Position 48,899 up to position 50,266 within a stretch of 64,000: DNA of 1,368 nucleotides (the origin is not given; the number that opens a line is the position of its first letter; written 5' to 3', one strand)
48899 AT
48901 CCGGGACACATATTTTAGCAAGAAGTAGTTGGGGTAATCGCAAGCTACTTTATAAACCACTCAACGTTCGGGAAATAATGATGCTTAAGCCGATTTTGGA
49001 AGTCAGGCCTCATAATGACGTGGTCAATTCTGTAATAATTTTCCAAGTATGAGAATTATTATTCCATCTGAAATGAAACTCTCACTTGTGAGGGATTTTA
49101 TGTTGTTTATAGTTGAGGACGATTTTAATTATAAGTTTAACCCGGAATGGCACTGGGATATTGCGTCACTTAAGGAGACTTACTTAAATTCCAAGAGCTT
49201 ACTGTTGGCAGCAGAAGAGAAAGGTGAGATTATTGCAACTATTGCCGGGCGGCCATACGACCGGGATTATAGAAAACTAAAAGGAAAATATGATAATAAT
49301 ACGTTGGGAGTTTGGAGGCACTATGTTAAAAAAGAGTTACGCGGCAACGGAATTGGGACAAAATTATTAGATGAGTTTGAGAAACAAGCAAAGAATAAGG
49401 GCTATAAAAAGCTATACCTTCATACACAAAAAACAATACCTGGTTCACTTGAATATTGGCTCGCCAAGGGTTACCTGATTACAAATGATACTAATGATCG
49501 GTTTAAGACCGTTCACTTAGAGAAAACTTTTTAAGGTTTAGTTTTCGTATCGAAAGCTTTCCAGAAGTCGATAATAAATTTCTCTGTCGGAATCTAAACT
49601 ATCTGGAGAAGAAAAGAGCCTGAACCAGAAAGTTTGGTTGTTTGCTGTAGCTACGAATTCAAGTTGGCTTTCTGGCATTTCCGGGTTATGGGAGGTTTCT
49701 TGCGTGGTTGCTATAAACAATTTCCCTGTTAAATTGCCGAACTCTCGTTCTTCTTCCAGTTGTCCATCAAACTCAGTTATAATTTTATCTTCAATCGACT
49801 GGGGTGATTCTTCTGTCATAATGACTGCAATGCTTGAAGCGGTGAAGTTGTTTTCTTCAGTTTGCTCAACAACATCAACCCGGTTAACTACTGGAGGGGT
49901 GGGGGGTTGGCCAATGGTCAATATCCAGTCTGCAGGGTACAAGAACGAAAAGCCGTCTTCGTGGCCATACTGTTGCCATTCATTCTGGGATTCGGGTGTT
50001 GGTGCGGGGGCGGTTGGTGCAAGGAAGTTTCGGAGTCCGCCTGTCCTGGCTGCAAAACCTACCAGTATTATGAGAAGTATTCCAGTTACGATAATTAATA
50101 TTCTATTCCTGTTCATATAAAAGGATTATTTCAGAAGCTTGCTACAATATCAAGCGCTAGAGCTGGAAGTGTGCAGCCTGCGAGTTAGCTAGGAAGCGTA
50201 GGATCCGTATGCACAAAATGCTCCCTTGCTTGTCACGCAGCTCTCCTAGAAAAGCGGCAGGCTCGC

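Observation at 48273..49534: Nicotianamine-synthase-like gene coupled to a GNAT acetyltransferase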

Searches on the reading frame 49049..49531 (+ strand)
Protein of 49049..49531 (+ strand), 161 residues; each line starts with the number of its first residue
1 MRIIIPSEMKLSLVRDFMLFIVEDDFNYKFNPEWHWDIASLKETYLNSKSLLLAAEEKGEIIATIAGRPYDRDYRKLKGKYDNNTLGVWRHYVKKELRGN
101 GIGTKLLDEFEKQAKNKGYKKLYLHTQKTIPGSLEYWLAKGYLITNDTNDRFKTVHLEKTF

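Call 3: search_protein_families(library=pfam, proteins=[window:49049-49531:+], max_evalue=0.1)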
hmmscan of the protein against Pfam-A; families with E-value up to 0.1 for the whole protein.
window:49049-49531:+ (161 aa): 6 families
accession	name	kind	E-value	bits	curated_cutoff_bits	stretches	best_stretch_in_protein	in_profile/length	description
PF00583.31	Acetyltransf_1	-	3.2e-16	60.1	20.7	1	22-137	8-111/116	Acetyltransferase (GNAT) family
PF13508.13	Acetyltransf_7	-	4.9e-10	40.1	27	1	51-126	4-69/84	Acetyltransferase (GNAT) domain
PF13673.13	Acetyltransf_10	-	1.4e-06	28.7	23.6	1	39-127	20-95/128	Acetyltransferase (GNAT) domain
PF14542.12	Acetyltransf_CG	-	0.0024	18.4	30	1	82-120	21-59/80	GCN5-related N-acetyl-transferase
PF13880.12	Acetyltransf_13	-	0.011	15.9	22.8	1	85-113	4-32/69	ESCO1/2 acetyl-transferase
PF13527.13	Acetyltransf_9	-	0.056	13.9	25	1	26-125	21-112/127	Acetyltransferase (GNAT) domain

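Call 4: search_protein_families(library=ncbifam, proteins=[window:49049-49531:+], max_evalue=0.1)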
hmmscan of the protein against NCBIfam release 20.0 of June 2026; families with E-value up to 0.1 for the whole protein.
window:49049-49531:+ (161 aa): 15 families
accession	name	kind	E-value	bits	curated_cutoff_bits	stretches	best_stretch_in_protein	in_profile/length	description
NF040503.1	resist_ArsN1a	equivalog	6.3e-07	29.3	170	1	51-128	49-119/159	arsinothricin resistance N-acetyltransferase ArsN1 family A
TIGR01575.1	rimI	equivalog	1e-05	25.7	86.4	1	36-124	18-94/132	ribosomal protein S18-alanine N-acetyltransferase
NF040501.1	resist_ArsN2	equivalog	1.5e-05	24.6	125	1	93-129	56-92/133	arsenic resistance N-acetyltransferase ArsN2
NF002959.0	PRK03624.1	equivalog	3.2e-05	23.7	124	1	42-129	41-116/147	GNAT family acetyltransferase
NF043067.1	AAC_6p_group_E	equivalog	0.001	18.9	140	1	90-126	75-111/140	aminoglycoside 6'-N-acetyltransferase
NF033150.1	AAC_6p_A49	exception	0.0012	18.6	410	1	91-128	82-119/184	aminoglycoside 6'-N-acetyltransferase AacA49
NF003641.0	PRK05279.1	equivalog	0.0017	17.3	344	1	93-130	367-404/441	amino-acid N-acetyltransferase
NF033078.2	AAC_6p_Ia_fam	equivalog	0.0051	16.7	265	1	87-127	77-117/181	AAC(6')-Ia family aminoglycoside 6'-N-acetyltransferase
NF053587.1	SpmdActasePaiA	equivalog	0.0079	16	250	1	80-126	85-131/172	spermidine/spermine N(1)-acetyltransferase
NF033083.0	AAC_3_I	equivalog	0.017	15.3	200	1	42-126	40-118/145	AAC(3)-I family aminoglycoside N-acetyltransferase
TIGR02406.1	ectoine_EctA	equivalog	0.019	15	120.6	1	53-117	43-98/157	diaminobutyrate acetyltransferase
NF000486.1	AAC_6p_Ip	exception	0.024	14.6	390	1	76-127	48-98/173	aminoglycoside 6'-N-acetyltransferase AAC(6')-Ip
NF008212.0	PRK10975.1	equivalog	0.044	13.6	219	1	93-144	171-222/232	dTDP-4-amino-4,6-dideoxy-D-galactose acyltransferase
NF041716.1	HxA_phane_GNAT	equivalog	0.046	13.6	250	1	85-142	82-140/152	cyclophane-containing RiPP N-acetyltransferase HaaN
NF005840.0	PRK07757.1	equivalog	0.098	12.6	154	0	92-128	73-109/153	N-acetyltransferase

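Call 7: search_solved_structures(query=window:49049-49531:+, max_evalue=0.01, show_alignments=2)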
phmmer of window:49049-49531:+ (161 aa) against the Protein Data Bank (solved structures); distinct sequences matched with E-value up to 0.01: 3.
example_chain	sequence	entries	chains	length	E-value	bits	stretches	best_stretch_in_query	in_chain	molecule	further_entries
6ao7_A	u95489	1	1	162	0.00016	24.7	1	83-155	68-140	Acetyltransferase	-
3d8p_A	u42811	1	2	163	0.00027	24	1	15-130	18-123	acetyltransferase of GNAT family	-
1u6m_A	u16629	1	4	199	0.0013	21.7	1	93-143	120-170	acetyltransferase, GNAT family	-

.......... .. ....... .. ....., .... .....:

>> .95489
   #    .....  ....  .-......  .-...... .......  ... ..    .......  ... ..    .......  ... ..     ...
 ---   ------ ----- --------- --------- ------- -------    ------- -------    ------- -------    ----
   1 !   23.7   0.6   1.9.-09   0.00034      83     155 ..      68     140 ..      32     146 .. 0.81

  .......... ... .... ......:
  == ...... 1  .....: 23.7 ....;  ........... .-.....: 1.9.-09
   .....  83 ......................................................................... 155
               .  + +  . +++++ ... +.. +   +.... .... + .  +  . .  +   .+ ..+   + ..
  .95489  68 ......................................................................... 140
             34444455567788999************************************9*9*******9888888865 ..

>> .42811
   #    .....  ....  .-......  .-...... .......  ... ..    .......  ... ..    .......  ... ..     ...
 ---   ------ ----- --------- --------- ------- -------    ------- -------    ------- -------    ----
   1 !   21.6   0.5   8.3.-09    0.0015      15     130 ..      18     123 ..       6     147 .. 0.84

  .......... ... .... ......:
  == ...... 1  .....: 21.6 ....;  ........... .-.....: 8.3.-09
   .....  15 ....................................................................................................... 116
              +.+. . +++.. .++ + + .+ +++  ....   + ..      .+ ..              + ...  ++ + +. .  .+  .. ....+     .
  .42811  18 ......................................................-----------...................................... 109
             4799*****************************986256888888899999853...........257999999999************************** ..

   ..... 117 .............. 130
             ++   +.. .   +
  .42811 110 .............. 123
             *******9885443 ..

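Call 11: find_homologous_proteins(query=window:49049-49531:+, max_evalue=0.00001)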
Query window:49049-49531:+ (161 aa): 24 proteins with E <= 0.00001 among 88 candidates.
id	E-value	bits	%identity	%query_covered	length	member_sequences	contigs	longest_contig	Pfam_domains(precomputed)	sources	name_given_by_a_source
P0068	4.4e-104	363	100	100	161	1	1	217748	PF13673.14,PF13508.14,PF00583.32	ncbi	-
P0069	8.4e-61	222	64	94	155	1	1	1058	PF13508.14,PF00583.32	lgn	-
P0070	1.3e-59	219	59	99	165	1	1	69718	PF13508.14,PF00583.32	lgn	-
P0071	3.4e-56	207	64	94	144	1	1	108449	PF13673.14,PF13508.14,PF00583.32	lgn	-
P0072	1.3e-52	196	59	97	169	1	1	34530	PF13508.14,PF00583.32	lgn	-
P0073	7.3e-52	193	59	91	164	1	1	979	PF13508.14,PF00583.32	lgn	-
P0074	1.9e-51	192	62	90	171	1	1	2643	PF13673.14,PF13508.14,PF00583.32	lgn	-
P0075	7.6e-51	190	57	93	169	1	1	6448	PF13673.14,PF13508.14,PF00583.32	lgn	-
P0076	1.3e-50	189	57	99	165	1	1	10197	PF13673.14,PF13508.14,PF00583.32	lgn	-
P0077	3.5e-50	188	56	100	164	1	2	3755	PF13508.14,PF00583.32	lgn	-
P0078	4.1e-50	188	54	97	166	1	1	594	PF13673.14,PF13508.14,PF00583.32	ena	-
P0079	1.5e-49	186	53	93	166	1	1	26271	PF13508.14,PF00583.32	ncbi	-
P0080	2.1e-49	185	54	100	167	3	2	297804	PF13673.14,PF13508.14,PF00583.32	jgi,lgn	jgi:GNAT superfamily N-acetyltransferase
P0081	2.4e-49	185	58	91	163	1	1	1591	PF13673.14,PF13508.14,PF00583.32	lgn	-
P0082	8.9e-48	180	51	94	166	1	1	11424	PF13673.14,PF13508.14,PF00583.32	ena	-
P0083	2.2e-47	179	56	91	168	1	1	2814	PF13673.14,PF13508.14,PF17013.12,PF00583.32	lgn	-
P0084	5.5e-47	178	54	95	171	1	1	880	PF13673.14,PF13420.14,PF13508.14,PF00583.32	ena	-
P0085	1.9e-46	176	52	98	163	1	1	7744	PF13673.14,PF13508.14,PF00583.32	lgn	-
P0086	1.4e-45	173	54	94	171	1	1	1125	PF13673.14,PF13508.14,PF00583.32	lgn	-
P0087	3.0e-44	169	54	88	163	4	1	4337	PF13673.14,PF13508.14,PF00583.32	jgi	jgi:ribosomal protein S18 acetylase RimI-like enzyme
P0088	2.9e-43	165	50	91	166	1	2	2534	PF13673.14,PF13508.14,PF00583.32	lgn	-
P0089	5.6e-43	164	47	99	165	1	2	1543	PF13673.14,PF13508.14,PF00583.32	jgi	jgi:ribosomal protein S18 acetylase RimI-like enzyme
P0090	8.1e-39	151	57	75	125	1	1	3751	PF13508.14,PF00583.32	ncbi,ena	-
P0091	5.7e-35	138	45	91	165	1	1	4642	PF13508.14,PF00583.32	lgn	-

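Call 30: find_related_loci(query=A3, collection=metagenome_contigs, flank=5000)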
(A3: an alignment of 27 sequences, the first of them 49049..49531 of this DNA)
Query A3 (161 aa) in metagenome_contigs; peptide patterns used: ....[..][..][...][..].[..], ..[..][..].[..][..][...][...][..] (x = any residue, [..] = any of these).
122 stretches matched a pattern; 37 encode a relative of the query (tblastn E <= 1e-3); 37 distinct loci.
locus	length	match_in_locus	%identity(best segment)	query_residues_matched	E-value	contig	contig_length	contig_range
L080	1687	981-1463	54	1-159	4e-54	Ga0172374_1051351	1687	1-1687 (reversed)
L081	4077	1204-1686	52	1-159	2e-52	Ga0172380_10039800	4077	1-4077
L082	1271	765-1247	53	1-159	7e-53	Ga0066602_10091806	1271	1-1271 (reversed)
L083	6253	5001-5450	47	14-159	9e-40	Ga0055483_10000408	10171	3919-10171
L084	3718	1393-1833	48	17-159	6e-39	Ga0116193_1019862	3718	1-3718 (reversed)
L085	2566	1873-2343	43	7-159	8e-38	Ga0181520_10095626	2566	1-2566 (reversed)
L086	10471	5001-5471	41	7-159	9e-37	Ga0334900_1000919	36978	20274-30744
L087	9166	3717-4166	41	14-159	3e-36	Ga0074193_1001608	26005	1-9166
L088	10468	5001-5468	38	7-159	2e-35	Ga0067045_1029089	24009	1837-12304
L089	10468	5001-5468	38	7-159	2e-35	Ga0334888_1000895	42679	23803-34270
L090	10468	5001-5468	38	8-159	9e-35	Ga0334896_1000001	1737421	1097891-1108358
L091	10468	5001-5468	38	8-159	9e-35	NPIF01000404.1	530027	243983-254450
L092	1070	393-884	38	1-160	6e-36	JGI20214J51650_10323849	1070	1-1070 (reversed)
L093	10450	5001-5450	39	14-159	2e-34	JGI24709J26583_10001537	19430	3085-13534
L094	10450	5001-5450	40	14-159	2e-34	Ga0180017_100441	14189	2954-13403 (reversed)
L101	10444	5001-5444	40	14-159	3e-32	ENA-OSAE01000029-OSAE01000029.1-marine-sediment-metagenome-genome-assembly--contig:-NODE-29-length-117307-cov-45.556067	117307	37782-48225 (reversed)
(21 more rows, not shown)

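Call 33: search_solved_structures(query=A3, max_evalue=0.001, show_alignments=2)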
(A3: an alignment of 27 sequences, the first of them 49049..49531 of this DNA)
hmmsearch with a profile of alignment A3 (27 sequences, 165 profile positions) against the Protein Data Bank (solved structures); distinct sequences matched with E-value up to 0.001: 29.
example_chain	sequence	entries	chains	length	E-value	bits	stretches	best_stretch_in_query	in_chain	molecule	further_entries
3d8p_A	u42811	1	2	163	1.6e-14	56.8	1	2-146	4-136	acetyltransferase of GNAT family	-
3jvn_A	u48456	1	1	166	5.1e-08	35.7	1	45-144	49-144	Acetyltransferase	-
6yzz_A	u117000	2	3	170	6.1e-08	35.4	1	76-155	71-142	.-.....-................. 50 | Acyl-CoA N-acyltransferases (NAT) superfamily protein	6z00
3tfy_A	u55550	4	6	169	3e-07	33.1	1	99-158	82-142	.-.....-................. 50, NatE catalytic subunit | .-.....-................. 50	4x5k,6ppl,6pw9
2ob0_A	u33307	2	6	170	3.1e-07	33.1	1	99-158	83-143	Human MAK3 homolog | N-acetyltransferase 13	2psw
6wf3_A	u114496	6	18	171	3.1e-07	33.1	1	99-158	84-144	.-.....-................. 50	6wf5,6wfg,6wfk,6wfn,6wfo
9f1b_DA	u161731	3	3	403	1.6e-06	30.8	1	99-158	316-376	Glutathione S-transferase class-mu 26 kDa isozyme,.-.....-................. 50 | Glutathione S-transferase class-mu 26 kDa isozyme,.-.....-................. 50,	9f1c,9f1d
2q7b_A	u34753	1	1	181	2.2e-06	30.4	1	30-150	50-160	Acetyltransferase, GNAT family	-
5f46_A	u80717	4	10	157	2.8e-06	30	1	43-142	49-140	aminoglycoside acetyltransferase meta-AAC0020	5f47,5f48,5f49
5icv_A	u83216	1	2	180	7.8e-06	28.6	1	26-146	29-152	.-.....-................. 60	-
5u08_A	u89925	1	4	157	7.8e-06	28.6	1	43-139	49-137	aminoglycoside acetyltransferase meta-AAC0020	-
5icw_A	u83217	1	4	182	8.1e-06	28.5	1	26-146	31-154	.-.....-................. 60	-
5hh0_A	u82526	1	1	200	1.1e-05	28.1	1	26-146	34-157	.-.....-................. 60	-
5hgz_A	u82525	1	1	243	1.8e-05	27.4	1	26-146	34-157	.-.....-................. 60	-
3pp9_A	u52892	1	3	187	2.3e-05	27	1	43-146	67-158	Putative streptothricin acetyltransferase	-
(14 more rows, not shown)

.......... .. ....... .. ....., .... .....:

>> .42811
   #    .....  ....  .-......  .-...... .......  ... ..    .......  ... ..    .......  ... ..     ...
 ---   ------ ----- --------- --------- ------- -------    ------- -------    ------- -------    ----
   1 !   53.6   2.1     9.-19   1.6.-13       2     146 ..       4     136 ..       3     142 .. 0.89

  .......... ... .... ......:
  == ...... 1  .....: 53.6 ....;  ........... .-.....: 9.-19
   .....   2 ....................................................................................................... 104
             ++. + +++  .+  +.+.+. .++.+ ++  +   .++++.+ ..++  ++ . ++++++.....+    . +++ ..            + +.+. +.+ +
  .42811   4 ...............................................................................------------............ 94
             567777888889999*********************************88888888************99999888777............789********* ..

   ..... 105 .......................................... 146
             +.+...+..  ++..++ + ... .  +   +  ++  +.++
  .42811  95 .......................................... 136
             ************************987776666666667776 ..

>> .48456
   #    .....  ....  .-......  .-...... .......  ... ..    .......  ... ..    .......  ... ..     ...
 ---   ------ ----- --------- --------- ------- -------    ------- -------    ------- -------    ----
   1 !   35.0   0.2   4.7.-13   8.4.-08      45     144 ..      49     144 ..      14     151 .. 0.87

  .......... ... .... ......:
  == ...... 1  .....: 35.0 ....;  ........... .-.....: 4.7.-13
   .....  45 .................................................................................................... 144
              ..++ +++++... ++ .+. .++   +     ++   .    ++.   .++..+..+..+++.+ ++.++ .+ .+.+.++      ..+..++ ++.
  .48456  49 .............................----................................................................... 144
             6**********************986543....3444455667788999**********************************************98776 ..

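Call 44: predict_structure(alignment_id=A4)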
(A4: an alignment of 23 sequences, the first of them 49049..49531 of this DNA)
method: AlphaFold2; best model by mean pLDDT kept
length: 161 residues; sequences in the alignment: 23
mean_pLDDT: 95.0   pTM: 0.89
mean pLDDT of the five models: 95.0, 94.9, 94.8, 94.7, 93.8
residues with pLDDT >= 90: 136; 70-90: 25; 50-70: 0; < 50: 0
segments of 3 or more residues with pLDDT < 50: none
pLDDT, mean of each block of 10 residues (from residue 1): 96 97 89 92 97 98 98 89 96 96 98 98 94 95 93 94 94
secondary structure, 60 per line:
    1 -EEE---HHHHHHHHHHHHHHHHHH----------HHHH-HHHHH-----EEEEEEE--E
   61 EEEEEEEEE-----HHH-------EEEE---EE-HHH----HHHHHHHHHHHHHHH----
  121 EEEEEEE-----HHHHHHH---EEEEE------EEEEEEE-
elements in order: E2-4 H8-25 H36-39 H41-45 E51-57 E60-69 E85-88 H102-116 E121-127 H133-139 E143-147 E154-160

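Call 50: fold_search(model_id=the predicted structure, library=pdb)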
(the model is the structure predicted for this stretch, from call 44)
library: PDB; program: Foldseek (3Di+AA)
matches with E <= 10: 1370; with E <= 0.001: 791
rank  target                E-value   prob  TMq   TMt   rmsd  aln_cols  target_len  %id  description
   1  3d8p_A                6.3e-11  1.00  0.81  0.82   3.1       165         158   21  Crystal structure of acetyltransferase of GNAT family (NP_373092.1) from STAPHYLOCOCCUS AUREUS MU50 at 2.20 A resoluti (released 2008-10-28)
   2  3d8p_B                3.7e-10  1.00  0.81  0.81   3.0       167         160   20  Crystal structure of acetyltransferase of GNAT family (NP_373092.1) from STAPHYLOCOCCUS AUREUS MU50 at 2.20 A resoluti (released 2008-10-28)
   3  3fix_B                2.0e-09  1.00  0.72  0.74   4.5       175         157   20  Crystal structure of a putative n-acetyltransferase (ta0374) from thermoplasma acidophilum (released 2009-01-13)
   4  4j3g_C                2.6e-09  1.00  0.73  0.73   4.2       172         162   16  Crystal structure of Ribosomal-protein-alanine N-acetyltransferase from Brucella melitensis (released 2013-03-13)
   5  4j3g_A                3.2e-09  1.00  0.72  0.71   4.3       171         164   16  Crystal structure of Ribosomal-protein-alanine N-acetyltransferase from Brucella melitensis (released 2013-03-13)
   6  3fix_A                6.6e-09  1.00  0.77  0.75   3.4       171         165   18  Crystal structure of a putative n-acetyltransferase (ta0374) from thermoplasma acidophilum (released 2009-01-13)
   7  8iym_A                7.1e-09  1.00  0.76  0.79   3.5       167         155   17  Crystal structure of a protein acetyltransferase, HP0935 (released 2024-04-10)
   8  1tiq_A                7.1e-09  1.00  0.76  0.72   4.7       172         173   17  Crystal Structure of an Acetyltransferase (PaiA) in complex with CoA and DTT from Bacillus subtilis, Northeast Structu (released 2004-07-13)
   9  8iym_C                1.1e-08  1.00  0.74  0.78   4.0       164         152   18  Crystal structure of a protein acetyltransferase, HP0935 (released 2024-04-10)
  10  4jwp_A                1.2e-08  1.00  0.73  0.71   4.3       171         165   16  Crystal structure of Ribosomal-protein-alanine N-acetyltransferase from Brucella melitensis in complex with Acetyl CoA (released 2013-05-01)
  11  1tiq_B                1.3e-08  1.00  0.77  0.75   4.0       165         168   16  Crystal Structure of an Acetyltransferase (PaiA) in complex with CoA and DTT from Bacillus subtilis, Northeast Structu (released 2004-07-13)
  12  4j3g_D                1.3e-08  1.00  0.73  0.72   4.2       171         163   16  Crystal structure of Ribosomal-protein-alanine N-acetyltransferase from Brucella melitensis (released 2013-03-13)
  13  5icv_A                1.3e-08  1.00  0.72  0.65   4.7       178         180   17  Crystal structure of human NatF (hNaa60) bound to a bisubstrate analogue (released 2016-06-22)
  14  8iym_B                1.4e-08  1.00  0.74  0.78   3.8       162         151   17  Crystal structure of a protein acetyltransferase, HP0935 (released 2024-04-10)
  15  2q7b                  1.6e-08  1.00  0.76  0.75   3.4       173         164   17  Crystal structure of acetyltransferase (NP_689019.1) from Streptococcus agalactiae 2603 at 2.00 A resolution (released 2007-06-26)
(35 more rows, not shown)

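Call 76: search_protein_families(library=pfam, proteins=[L083:3542-4549:-, L084:3-1346:+, L084:1842-2741:-, L088:3773-4843:-, L088:3031-3720:+, L090:3454-4176:+, L090:5548-6042:-, L101:3814-4917:+, L101:5534-7075:+, L101:2957-3952:+], max_evalue=0.001)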
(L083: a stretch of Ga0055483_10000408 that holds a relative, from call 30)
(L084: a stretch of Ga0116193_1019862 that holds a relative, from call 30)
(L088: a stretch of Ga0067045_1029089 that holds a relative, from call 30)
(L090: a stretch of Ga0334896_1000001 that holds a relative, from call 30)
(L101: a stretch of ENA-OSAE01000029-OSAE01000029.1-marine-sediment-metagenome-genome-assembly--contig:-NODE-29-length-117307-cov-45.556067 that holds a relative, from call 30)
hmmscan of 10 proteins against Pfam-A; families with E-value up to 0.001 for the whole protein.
L083:3542-4549:- (335 aa): 2 families
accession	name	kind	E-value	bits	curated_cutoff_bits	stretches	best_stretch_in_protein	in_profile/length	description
PF04055.27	Radical_SAM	-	2.3e-24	86.9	29.5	1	59-226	6-166/166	Radical SAM superfamily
PF13353.11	Fer4_12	-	6.2e-07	30.2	22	1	57-167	12-111/137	4Fe-4S single cluster domain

L084:3-1346:+ (448 aa): 1 family
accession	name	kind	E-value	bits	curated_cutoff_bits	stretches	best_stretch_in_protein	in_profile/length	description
PF02492.25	cobW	-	3e-10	40.4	20.7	1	2-85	57-150/180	CobW/HypB/UreG, nucleotide-binding domain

L084:1842-2741:- (299 aa): 1 family
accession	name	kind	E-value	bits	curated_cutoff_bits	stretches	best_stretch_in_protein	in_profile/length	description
PF02424.20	ApbE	-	4.5e-50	171.1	25.6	1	10-278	1-265/266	ApbE family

L088:3773-4843:- (356 aa): 2 families
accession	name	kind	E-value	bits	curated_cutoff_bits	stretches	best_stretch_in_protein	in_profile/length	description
PF04055.27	Radical_SAM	-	2.4e-22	80.3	29.5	1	54-247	5-166/166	Radical SAM superfamily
PF13353.11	Fer4_12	-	0.00033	21.4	22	1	53-132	12-80/137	4Fe-4S single cluster domain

L088:3031-3720:+ (230 aa): 1 family
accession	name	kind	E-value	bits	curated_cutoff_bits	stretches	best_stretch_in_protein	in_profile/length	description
PF00440.29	TetR_N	-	1.4e-16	60.4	24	1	18-64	1-47/47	Bacterial regulatory proteins, tetR family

L090:3454-4176:+ (241 aa): 1 family
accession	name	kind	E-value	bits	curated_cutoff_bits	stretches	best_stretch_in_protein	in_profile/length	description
PF00440.29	TetR_N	-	2.7e-16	59.5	24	1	22-66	1-45/47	Bacterial regulatory proteins, tetR family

L090:5548-6042:- (164 aa): 0 families

L101:3814-4917:+ (368 aa): 4 families
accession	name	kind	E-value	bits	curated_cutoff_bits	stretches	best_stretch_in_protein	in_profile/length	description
PF00005.33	ABC_tran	-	3.8e-35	121.9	25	1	77-227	2-136/137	ABC transporter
PF08352.17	oligo_HPY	-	9.1e-19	68.1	27.1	1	279-345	1-65/65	Oligopeptide/dipeptide transporter, C-terminal region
PF13304.12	AAA_21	-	5.4e-05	23.8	27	0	196-259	234-299/304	AAA domain, putative AbiEii toxin, Type IV TA system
PF13401.12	AAA_22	-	0.00014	22.6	27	0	91-176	10-65/130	AAA domain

L101:5534-7075:+ (514 aa): 1 family
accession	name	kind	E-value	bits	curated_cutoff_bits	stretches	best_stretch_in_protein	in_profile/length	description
PF00496.27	SBP_bac_5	-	8.1e-96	321.8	32.4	1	75-433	1-365/368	Bacterial extracellular solute-binding proteins, family 5 Middle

L101:2957-3952:+ (332 aa): 3 families
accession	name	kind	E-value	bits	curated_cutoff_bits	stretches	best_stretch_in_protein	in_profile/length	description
PF00005.33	ABC_tran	-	7e-28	98.4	25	1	27-185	2-137/137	ABC transporter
PF08352.17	oligo_HPY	-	3.5e-20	72.6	27.1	1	236-300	1-65/65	Oligopeptide/dipeptide transporter, C-terminal region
PF02463.25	SMC_N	-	0.00043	20.2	40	0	37-230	25-212/220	RecF/RecN/SMC N terminal domain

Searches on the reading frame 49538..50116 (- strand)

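Call 3: search_protein_families(library=pfam, proteins=[window:49538-50116:-], max_evalue=0.1)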
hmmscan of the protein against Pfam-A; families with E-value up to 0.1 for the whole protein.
window:49538-50116:- (192 aa): 2 families
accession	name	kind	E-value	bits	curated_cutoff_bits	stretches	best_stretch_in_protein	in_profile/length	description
PF18933.6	PsbP_2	-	0.00033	21.1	27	1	42-114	39-112/184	PsbP-like protein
PF01789.22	PsbP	-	0.00074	20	23.5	1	48-110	4-68/155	PsbP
